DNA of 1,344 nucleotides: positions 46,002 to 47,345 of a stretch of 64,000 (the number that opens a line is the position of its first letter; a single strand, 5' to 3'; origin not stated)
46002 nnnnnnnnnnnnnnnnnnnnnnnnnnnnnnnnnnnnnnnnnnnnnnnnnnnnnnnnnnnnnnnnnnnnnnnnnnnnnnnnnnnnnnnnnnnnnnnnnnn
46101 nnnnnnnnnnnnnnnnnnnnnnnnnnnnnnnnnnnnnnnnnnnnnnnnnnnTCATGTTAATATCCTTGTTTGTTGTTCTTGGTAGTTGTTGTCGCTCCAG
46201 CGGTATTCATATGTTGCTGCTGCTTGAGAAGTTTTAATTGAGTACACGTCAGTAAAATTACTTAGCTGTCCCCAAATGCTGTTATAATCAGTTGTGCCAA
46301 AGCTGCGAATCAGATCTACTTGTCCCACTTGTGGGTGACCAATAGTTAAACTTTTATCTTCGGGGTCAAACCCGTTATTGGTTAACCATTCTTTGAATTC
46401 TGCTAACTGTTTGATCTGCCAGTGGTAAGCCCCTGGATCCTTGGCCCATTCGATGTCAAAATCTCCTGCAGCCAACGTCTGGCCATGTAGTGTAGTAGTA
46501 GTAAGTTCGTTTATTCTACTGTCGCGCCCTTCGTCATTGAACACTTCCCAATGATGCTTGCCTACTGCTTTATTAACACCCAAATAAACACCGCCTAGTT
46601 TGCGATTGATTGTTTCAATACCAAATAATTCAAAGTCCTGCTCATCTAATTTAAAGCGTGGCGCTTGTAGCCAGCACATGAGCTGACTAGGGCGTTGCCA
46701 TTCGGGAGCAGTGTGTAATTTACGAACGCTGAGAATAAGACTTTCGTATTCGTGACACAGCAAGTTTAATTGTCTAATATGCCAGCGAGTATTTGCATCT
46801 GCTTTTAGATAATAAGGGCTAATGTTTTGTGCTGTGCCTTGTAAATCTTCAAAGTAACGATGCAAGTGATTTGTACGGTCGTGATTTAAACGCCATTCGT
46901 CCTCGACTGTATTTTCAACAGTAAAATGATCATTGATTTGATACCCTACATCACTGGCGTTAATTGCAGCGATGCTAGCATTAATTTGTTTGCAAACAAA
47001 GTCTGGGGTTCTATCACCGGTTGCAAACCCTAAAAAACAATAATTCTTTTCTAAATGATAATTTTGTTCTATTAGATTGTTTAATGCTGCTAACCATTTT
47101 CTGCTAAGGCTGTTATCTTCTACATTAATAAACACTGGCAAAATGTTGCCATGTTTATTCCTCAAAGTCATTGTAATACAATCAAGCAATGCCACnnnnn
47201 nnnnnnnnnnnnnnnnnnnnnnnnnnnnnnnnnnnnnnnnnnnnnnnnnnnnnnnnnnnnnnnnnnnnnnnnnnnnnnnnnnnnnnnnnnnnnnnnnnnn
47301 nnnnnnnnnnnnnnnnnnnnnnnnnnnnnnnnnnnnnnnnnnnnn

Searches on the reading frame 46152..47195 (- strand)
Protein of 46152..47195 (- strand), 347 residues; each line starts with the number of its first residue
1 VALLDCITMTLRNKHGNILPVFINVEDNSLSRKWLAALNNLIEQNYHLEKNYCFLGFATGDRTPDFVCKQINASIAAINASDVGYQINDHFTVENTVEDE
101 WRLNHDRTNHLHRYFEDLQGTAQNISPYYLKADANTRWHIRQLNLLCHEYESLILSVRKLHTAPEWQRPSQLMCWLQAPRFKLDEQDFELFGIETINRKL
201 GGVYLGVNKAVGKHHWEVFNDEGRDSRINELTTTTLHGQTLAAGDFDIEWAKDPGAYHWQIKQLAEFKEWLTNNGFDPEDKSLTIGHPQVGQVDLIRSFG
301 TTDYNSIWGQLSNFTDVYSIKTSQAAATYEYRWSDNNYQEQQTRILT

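Call 14: search_protein_families(library=pfam, proteins=[window:46152-47195:-], max_evalue=0.01)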
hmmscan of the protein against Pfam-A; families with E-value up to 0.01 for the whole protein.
window:46152-47195:- (347 aa): 0 families

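Call 27: search_protein_families(library=ncbifam, proteins=[window:46152-47195:-], max_evalue=0.1)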
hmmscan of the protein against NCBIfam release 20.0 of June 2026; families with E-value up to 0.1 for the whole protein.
window:46152-47195:- (347 aa): 0 families

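Call 80: search_protein_families(library=phrogs, proteins=[window:46152-47195:-], max_evalue=0.01)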
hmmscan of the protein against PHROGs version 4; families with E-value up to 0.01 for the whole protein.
window:46152-47195:- (347 aa): 1 family
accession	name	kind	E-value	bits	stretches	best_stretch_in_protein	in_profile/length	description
phrog_29550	-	unknown function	0.0044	17.5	1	24-117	143-232/293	-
